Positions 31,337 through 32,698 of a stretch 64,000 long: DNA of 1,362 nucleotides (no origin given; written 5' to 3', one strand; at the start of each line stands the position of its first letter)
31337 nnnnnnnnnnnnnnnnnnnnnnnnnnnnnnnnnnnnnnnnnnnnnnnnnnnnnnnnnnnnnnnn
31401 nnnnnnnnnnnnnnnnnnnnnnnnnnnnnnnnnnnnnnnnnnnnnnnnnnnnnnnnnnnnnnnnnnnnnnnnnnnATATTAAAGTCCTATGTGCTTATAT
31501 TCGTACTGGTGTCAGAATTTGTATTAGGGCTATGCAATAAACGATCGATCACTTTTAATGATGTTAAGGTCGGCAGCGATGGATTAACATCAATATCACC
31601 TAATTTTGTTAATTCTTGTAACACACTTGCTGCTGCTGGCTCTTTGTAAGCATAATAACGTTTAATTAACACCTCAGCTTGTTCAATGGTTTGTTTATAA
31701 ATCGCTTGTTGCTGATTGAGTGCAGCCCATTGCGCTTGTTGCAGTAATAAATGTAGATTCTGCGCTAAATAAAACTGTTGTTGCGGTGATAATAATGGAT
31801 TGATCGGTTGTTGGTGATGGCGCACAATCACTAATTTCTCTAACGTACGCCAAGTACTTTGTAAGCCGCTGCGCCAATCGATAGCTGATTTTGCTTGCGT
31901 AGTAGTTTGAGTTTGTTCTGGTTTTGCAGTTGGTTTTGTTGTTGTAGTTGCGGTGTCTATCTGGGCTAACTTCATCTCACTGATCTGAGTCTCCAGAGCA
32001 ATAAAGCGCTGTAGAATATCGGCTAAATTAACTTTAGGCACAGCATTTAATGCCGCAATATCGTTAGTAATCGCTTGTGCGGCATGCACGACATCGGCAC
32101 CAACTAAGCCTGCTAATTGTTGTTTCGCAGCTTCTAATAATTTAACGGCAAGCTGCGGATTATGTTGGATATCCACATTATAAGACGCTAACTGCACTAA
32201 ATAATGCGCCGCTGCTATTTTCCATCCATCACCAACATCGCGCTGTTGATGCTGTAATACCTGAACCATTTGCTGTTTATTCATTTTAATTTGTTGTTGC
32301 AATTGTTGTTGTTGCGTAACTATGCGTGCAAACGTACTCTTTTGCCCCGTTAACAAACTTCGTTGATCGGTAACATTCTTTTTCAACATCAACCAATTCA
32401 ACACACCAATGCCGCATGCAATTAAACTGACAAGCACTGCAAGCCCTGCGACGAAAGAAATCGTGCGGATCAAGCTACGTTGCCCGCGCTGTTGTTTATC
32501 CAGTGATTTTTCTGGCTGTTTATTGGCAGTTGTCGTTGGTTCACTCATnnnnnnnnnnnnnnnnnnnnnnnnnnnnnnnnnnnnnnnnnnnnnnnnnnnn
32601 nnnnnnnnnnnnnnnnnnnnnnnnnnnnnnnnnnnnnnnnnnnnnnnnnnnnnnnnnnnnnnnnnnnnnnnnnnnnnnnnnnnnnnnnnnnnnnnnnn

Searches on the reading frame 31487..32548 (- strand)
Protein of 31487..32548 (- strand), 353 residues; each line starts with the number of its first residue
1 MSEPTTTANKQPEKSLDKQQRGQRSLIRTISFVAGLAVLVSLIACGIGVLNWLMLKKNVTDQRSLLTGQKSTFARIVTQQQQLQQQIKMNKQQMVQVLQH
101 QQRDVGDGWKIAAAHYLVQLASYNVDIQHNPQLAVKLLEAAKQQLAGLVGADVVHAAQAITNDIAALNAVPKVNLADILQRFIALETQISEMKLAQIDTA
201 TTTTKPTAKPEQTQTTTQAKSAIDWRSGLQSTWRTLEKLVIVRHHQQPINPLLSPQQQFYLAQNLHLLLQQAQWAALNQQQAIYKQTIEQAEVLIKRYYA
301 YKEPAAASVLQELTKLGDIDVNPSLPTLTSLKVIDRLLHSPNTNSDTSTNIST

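Call 13: search_protein_families(library=ncbifam, proteins=[window:31487-32548:-], max_evalue=1e-10)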
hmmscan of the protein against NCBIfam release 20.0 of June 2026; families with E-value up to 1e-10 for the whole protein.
window:31487-32548:- (353 aa): 2 families
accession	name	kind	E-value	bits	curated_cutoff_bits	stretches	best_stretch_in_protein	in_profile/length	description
NF008173.0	PRK10920.1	equivalog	2.4e-30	105.9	313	1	61-340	89-359/390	uroporphyrinogen-III C-methyltransferase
NF005411.0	PRK06975.1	equivalog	2.4e-23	82.3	414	1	59-335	369-654/660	fused uroporphyrinogen-III synthase HemD/membrane protein HemX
